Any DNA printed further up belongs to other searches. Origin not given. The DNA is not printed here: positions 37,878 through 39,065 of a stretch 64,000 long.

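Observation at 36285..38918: Translationally coupled amidohydrolase + Coq4-family pair (copy 1 of 2) with no ubiquinone context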

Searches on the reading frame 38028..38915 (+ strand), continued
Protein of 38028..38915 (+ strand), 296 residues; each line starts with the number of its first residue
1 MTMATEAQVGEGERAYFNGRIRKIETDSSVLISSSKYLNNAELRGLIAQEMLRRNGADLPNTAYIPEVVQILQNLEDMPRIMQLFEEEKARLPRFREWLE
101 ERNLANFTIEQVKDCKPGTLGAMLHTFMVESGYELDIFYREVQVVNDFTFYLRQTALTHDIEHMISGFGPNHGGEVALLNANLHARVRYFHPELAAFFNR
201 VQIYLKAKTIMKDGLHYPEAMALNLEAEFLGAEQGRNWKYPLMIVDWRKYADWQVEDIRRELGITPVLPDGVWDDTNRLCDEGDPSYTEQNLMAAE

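Call 91: search_protein_families(library=pfam, proteins=[L042:3227-4018:-, L080:7672-8991:+, L042:7016-9475:+, L022:9054-9857:-, L070:10620-11579:+, L080:1038-2591:+, L004:1387-2787:+, L021:3038-3370:+, L042:2189-2959:-, L057:1473-3212:+], max_evalue=0.00001)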
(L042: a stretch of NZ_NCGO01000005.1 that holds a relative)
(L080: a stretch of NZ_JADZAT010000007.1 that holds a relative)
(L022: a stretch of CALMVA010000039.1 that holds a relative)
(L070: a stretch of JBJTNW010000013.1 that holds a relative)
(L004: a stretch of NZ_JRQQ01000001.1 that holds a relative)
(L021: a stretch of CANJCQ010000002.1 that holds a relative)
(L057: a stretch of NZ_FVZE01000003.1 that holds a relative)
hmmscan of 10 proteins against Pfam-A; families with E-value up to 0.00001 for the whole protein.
L042:3227-4018:- (263 aa): 2 families
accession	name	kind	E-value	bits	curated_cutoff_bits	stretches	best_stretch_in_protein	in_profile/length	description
PF13443.12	HTH_26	-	2.1e-07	31.5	22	0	27-80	2-57/63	Cro/C1-type HTH DNA-binding domain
PF01381.28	HTH_3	-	7.4e-06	26.3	23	0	30-74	4-49/55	Helix-turn-helix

L080:7672-8991:+ (439 aa): 1 family
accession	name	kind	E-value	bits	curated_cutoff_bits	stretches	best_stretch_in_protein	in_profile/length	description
PF07690.21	MFS_1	-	1.5e-37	129.8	33.4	1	40-388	2-347/347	Major Facilitator Superfamily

L042:7016-9475:+ (819 aa): 2 families
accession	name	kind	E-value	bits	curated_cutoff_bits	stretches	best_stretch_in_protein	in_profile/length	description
PF00593.30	TonB_dep_Rec_b-barrel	-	5.1e-33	116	27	1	344-786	55-436/436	TonB dependent receptor-like, beta-barrel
PF07715.20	Plug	-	4.5e-18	66.1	23.9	1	72-180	2-107/107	TonB-dependent Receptor Plug Domain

L022:9054-9857:- (267 aa): 3 families
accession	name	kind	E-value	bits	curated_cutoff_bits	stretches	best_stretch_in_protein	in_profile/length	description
PF13561.12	adh_short_C2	-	1.3e-63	215.1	27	1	20-250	3-236/236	Enoyl-(Acyl carrier protein) reductase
PF00106.31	adh_short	-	2.3e-58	197.4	26.6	1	12-199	1-191/195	short chain dehydrogenase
PF08659.16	KR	-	6.8e-11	42.8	22.6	1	14-186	3-174/180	KR domain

L070:10620-11579:+ (319 aa): 2 families
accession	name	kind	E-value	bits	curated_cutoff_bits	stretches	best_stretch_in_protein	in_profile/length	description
PF07859.19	Abhydrolase_3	-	7.1e-77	258.3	25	1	88-294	2-209/210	alpha/beta hydrolase fold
PF20434.5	BD-FAE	-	6.6e-22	78.5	26.8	1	74-179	3-111/215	BD-FAE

L080:1038-2591:+ (517 aa): 2 families
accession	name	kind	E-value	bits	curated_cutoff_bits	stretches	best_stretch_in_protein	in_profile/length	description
PF00753.33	Lactamase_B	-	1.7e-17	64.4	22.7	1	141-326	5-189/196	Metallo-beta-lactamase superfamily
PF14863.12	Alkyl_sulf_dimr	-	3.1e-14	54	26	1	372-504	3-135/139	Alkyl sulfatase dimerisation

L004:1387-2787:+ (466 aa): 1 family
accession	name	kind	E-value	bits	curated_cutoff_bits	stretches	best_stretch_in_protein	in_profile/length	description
PF00067.27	p450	-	4.3e-62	210.8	22.8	1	7-423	1-442/462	Cytochrome P450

L021:3038-3370:+ (110 aa): 1 family
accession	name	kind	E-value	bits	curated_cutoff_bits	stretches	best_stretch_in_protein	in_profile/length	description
PF00111.32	Fer2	-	1.7e-06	28.3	21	1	8-91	2-75/77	2Fe-2S iron-sulfur cluster binding domain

L042:2189-2959:- (256 aa): 3 families
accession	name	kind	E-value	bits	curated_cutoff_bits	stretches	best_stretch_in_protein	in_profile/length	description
PF13561.12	adh_short_C2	-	6.2e-44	150.8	27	1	17-254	6-235/236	Enoyl-(Acyl carrier protein) reductase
PF00106.31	adh_short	-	5.1e-26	91.8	26.6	1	11-193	4-184/195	short chain dehydrogenase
PF08659.16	KR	-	2.5e-10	41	22.6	1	8-130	1-124/180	KR domain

L057:1473-3212:+ (579 aa): 4 families
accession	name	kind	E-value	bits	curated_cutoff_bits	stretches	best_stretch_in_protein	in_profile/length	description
PF00890.30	FAD_binding_2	-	1.4e-80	272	20.4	1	26-560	1-414/414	FAD binding domain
PF01266.30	DAO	-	8.4e-12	45.7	27.9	0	26-101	1-78/353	FAD dependent oxidoreductase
PF12831.13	FAD_oxidored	-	9.8e-09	35.4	27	1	26-79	1-53/416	FAD dependent oxidoreductase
PF03486.20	HI0933_like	-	1.3e-07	31.7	50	0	26-69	2-45/244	HI0933-like protein Rossmann domain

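Call 92: predict_structure(alignment_id=A5)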
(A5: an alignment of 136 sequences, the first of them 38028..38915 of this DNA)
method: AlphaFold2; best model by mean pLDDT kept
length: 296 residues; sequences in the alignment: 136
mean_pLDDT: 92.0   pTM: 0.88
mean pLDDT of the five models: 92.0, 91.4, 91.2, 91.2, 91.1
residues with pLDDT >= 90: 227; 70-90: 57; 50-70: 8; < 50: 4
segments of 3 or more residues with pLDDT < 50: 294-296
pLDDT, mean of each block of 10 residues (from residue 1): 75 90 80 87 95 87 92 96 98 98 97 98 97 85 95 95 96 96 98 98 96 94 96 98 98 98 96 87 75 48
secondary structure, 60 per line:
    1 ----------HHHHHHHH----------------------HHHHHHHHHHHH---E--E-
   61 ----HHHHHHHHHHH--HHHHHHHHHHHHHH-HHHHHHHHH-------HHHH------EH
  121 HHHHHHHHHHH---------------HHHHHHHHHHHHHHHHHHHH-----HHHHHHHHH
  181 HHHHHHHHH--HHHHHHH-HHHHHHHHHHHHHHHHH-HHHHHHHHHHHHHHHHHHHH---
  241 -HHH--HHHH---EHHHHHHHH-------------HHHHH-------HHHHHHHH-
elements in order: H11-18 H41-52 H65-75 H78-91 H93-101 H109-112 H120-131 H147-166 H172-189 H192-198 H200-216 H218-237 H247-250 H255-262 H276-280 H288-295

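Call 96: fold_search(model_id=the predicted structure, library=pdb)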
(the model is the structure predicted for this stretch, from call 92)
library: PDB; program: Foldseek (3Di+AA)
matches with E <= 10: 60; with E <= 0.001: 3
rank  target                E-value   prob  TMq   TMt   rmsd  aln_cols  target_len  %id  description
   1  6e12_B                3.0e-07  1.00  0.59  0.80   3.9       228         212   22  Crystal Structure of the Alr8543 protein in complex with Oleic Acid and magnesium ion from Nostoc sp. PCC 7120, Northe (released 2018-07-25)
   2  3msq_A                3.5e-07  1.00  0.58  0.80   3.9       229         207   23  Crystal structure of a Putative ubiquinone biosynthesis protein (Npun02000094) from Nostoc punctiforme PCC 73102 at 2. (released 2010-08-04)
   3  6e12_A                3.8e-07  1.00  0.59  0.80   4.3       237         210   22  Crystal Structure of the Alr8543 protein in complex with Oleic Acid and magnesium ion from Nostoc sp. PCC 7120, Northe (released 2018-07-25)
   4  6baj_B                1.3e+00  0.06  0.10  0.04  16.7       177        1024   10  Cryo-EM structure of lipid bilayer in the native cell membrane nanoparticles of AcrB (released 2018-12-19)
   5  5hyh                  1.9e+00  0.06  0.18  0.19  18.2       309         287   14  CmlI (chemically reduced state), arylamine oxygenase of chloramphenicol biosynthetic pathway (released 2016-06-08)
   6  6ye4_A                2.7e+00  0.04  0.13  0.16  26.8       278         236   12  Structure of ExbB pentamer from Serratia marcescens by single particle cryo electron microscopy (released 2021-03-31)
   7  6z12_C                3.4e+00  0.03  0.10  0.04  15.3       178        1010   13  Salmonella AcrB solubilised in the SMA copolymer (released 2020-07-22)
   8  3wdo                  3.4e+00  0.02  0.11  0.08  17.2       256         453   11  Structure of E. coli YajR transporter (released 2013-08-07)
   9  7wls_A                3.5e+00  0.07  0.11  0.04  12.9       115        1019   12  Crystal structure of the multidrug efflux transporter BpeB from Burkholderia pseudomallei (released 2023-07-19)
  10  8goe                  3.9e+00  0.02  0.12  0.10  20.2       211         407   13  Structure of hSLC19A1+5-MTHF (released 2022-10-05)
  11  6nad_A                4.3e+00  0.02  0.13  0.15  19.8       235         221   13  Identification and biological evaluation of tertiary ALCOHOL-based inverse agonists of RORgt (released 2019-05-08)
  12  4dx7_A                4.3e+00  0.02  0.11  0.04  21.5       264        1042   11  Transport of drugs by the multidrug transporter AcrB involves an access and a deep binding pocket that are separated b (released 2012-05-02)
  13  8qzt_C                4.5e+00  0.03  0.11  0.04  18.3       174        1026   10  Single particle cryo-EM co-structure of E. coli AcrB with bound BDM91531 inhibitor at 3.52 A resolution (released 2024-11-06)
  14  8z1u                  4.5e+00  0.03  0.09  0.04  16.1       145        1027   10  Crystal structure of aminoglycoside efflux transporter MexY from Pseudomonas aeruginosa (released 2025-10-15)
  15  6ivw_E                4.5e+00  0.01  0.11  0.11  22.1       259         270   11  Crystal structure of a bacterial Bestrophin homolog from Klebsiella pneumoniae with a mutation D269A (released 2019-11-13)
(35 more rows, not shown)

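Call 101: search_protein_families(library=ncbifam, proteins=[L001:18386-19246:+, L094:6098-6958:+], max_evalue=0.00001)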
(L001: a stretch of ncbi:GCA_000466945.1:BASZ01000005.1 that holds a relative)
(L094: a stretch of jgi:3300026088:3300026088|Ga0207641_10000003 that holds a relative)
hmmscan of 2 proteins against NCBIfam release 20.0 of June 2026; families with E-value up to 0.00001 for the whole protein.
L001:18386-19246:+ (286 aa): 3 families
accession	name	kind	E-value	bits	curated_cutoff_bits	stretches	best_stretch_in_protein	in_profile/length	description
NF007104.0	PRK09553.1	equivalog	1.5e-21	76.9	313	1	19-260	21-280/282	taurine dioxygenase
NF045815.1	Neo-PentlctneFsynPtlD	equivalog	3.6e-19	69.1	550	1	158-254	190-286/301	neopentalenolactone/pentalenolactone F synthase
NF049937.1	CMthFAOxDecarbScoE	equivalog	9.2e-15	54.5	400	1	39-257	37-286/295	(3R)-3-[(carboxymethyl)amino]fatty acid oxygenase/decarboxylase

L094:6098-6958:+ (286 aa): 3 families
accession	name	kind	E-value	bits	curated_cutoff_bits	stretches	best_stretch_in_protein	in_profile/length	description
NF007104.0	PRK09553.1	equivalog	1.2e-25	90.3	313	1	20-242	20-259/282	taurine dioxygenase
NF045815.1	Neo-PentlctneFsynPtlD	equivalog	4.5e-19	68.8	550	1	85-254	99-284/301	neopentalenolactone/pentalenolactone F synthase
NF049937.1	CMthFAOxDecarbScoE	equivalog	1e-18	67.5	400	1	15-259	11-286/295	(3R)-3-[(carboxymethyl)amino]fatty acid oxygenase/decarboxylase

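Call 102: search_protein_families(library=pfam, proteins=[P0387, P0241, P0243, P0244, P0246, P0295, P0391], max_evalue=0.001)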
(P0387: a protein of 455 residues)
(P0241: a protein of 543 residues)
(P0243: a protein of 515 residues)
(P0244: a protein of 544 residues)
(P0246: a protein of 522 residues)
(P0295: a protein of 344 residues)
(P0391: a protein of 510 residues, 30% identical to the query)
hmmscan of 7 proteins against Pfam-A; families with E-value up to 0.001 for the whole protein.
P0387 (455 aa): 1 family
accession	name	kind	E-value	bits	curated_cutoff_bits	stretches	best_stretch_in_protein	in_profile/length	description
PF05019.18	Coq4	-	7.2e-37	127.2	22.9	2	297-447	73-219/221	Coenzyme Q (ubiquinone) biosynthesis protein Coq4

P0241 (543 aa): 1 family
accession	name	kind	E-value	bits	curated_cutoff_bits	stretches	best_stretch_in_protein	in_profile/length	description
PF05019.18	Coq4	-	1.7e-05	24.7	22.9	1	352-510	72-219/221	Coenzyme Q (ubiquinone) biosynthesis protein Coq4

P0243 (515 aa): 1 family
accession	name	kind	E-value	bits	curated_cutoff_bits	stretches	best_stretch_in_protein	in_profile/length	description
PF05019.18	Coq4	-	3.2e-05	23.8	22.9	1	90-170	72-154/221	Coenzyme Q (ubiquinone) biosynthesis protein Coq4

P0244 (544 aa): 0 families

P0246 (522 aa): 0 families

P0295 (344 aa): 0 families

P0391 (510 aa): 1 family
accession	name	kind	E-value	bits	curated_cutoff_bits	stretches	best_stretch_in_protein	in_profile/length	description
PF05019.18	Coq4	-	1.5e-06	28.1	22.9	1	86-185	73-172/221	Coenzyme Q (ubiquinone) biosynthesis protein Coq4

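Call 108: search_dna_similar(query=window:38028-38915:+, collection=plasmids, mode=protein, max_rows=30)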
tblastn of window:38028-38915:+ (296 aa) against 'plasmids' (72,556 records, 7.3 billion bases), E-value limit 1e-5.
Records with a match: 20; places in all: 52; records where one place covers at least 80% of the query: 17.
Best place of each record, by identity: 60-80% 4; <60% 16.
By first word of the organism name: Sphingobium 12; Novosphingobium 6; Nostoc 2.
By predicted mobility (MOB-suite, as given by PLSDB): non-mobilizable 17; conjugative 3.
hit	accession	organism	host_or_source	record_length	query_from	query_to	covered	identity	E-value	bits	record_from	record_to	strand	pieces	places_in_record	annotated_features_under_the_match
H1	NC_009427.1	Novosphingobium aromaticivorans DSM 12444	-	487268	1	296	100%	71.6%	2e-147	464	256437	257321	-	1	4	Coq4 family protein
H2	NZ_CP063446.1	Novosphingobium sp. ES2-1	mixed culture,activated sludge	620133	5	296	99%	72.6%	3e-148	466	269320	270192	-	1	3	Coq4 family protein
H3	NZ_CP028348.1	Novosphingobium sp. THN1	cell culture,surface water of Lake Taihu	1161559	5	296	99%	71.6%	3e-146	461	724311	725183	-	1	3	record has no annotation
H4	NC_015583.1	Novosphingobium sp. PP1Y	-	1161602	6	296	98%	71.5%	7e-144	454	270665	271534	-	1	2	none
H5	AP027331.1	Sphingobium sp. TomTYG65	-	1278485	7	296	98%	56.9%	1e-105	344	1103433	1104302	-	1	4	hypothetical protein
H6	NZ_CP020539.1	Sphingobium herbicidovorans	cell culture,soil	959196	7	296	98%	56.2%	1e-102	335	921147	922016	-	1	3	hypothetical protein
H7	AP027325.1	Sphingobium sp. TomTYG46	-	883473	7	296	98%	54.5%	2e-100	329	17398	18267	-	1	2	hypothetical protein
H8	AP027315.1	Sphingobium sp. TomMM15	-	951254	7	296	98%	54.5%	7e-100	327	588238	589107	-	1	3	hypothetical protein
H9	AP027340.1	Sphingobium sp. TomTYG73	-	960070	7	296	98%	54.5%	7e-100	327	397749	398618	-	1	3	hypothetical protein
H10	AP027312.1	Sphingobium sp. TomMM7A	-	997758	7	296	98%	54.5%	7e-100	327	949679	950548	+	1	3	hypothetical protein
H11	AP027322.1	Sphingobium sp. TomTYG43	-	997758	7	296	98%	54.5%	7e-100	327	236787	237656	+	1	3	hypothetical protein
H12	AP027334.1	Sphingobium sp. TomTYG71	-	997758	7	296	98%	54.5%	7e-100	327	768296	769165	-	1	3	hypothetical protein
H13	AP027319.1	Sphingobium sp. TomTYG42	-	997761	7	296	98%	54.5%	7e-100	327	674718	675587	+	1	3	hypothetical protein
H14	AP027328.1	Sphingobium sp. TomTYG64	-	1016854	7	296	98%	54.5%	8e-100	327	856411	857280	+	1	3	hypothetical protein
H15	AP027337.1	Sphingobium sp. TomTYG72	-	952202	7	296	98%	54.5%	2e-99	327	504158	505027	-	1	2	hypothetical protein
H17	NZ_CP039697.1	Novosphingobium sp. EMRT-2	cell,freshwater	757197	8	264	87%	32.7%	2e-35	142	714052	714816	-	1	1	Coq4 family protein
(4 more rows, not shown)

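Call 109: get_annotated_region(hit=H1, flank=9000)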
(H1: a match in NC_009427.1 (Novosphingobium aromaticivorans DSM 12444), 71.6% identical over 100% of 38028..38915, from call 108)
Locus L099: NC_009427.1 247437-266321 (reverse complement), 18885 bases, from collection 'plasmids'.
description: Novosphingobium aromaticivorans DSM 12444 plasmid pNL2, complete sequence
organism: Novosphingobium aromaticivorans DSM 12444 (NCBI taxid 279238)
taxonomy: Bacteria; Pseudomonadota; Alphaproteobacteria; Sphingomonadales; Sphingomonadaceae; Novosphingobium; Novosphingobium aromaticivorans; Novosphingobium aromaticivorans DSM 12444
host: -; source: -; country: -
typing (MOB-suite, as given by PLSDB): non-mobilizable; replicon rep_cluster_531,rep_cluster_545
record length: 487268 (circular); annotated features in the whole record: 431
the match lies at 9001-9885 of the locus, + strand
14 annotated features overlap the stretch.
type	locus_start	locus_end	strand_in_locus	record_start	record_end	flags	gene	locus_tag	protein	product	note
CDS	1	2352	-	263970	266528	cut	-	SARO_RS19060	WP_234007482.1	TonB-dependent receptor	-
CDS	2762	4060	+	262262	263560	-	-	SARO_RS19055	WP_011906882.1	MFS transporter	GO:0055085 - transmembrane transport [Evidence IEA]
CDS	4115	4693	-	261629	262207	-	folE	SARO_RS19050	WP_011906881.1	GTP cyclohydrolase I FolE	GO:0042559 - pteridine-containing compound biosynthetic process [Evidence IEA]; GO:0046654 - tetrahydrofolate ...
CDS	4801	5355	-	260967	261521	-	-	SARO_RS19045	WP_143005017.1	nuclear transport factor 2 family protein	-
CDS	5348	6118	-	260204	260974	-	-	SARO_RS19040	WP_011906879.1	SDR family oxidoreductase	-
CDS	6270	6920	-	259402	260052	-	-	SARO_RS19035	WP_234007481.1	hypothetical protein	-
CDS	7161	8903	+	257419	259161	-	-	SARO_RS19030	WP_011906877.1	D-aminoacylase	-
CDS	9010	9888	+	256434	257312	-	-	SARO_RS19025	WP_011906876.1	Coq4 family protein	GO:0006744 - ubiquinone biosynthetic process [Evidence IEA]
CDS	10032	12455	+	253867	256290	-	-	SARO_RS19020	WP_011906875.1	TonB-dependent receptor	-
CDS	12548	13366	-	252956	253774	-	-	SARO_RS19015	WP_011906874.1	Coq4 family protein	GO:0006744 - ubiquinone biosynthetic process [Evidence IEA]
CDS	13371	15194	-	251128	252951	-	-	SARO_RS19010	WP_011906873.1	acyclic terpene utilization AtuA family protein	-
CDS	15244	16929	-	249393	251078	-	-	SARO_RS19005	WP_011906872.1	FAD-dependent oxidoreductase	-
CDS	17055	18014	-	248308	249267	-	-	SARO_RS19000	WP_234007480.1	acyl-CoA dehydrogenase family protein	-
CDS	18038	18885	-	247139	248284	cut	-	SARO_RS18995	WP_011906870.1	acyl-CoA dehydrogenase family protein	-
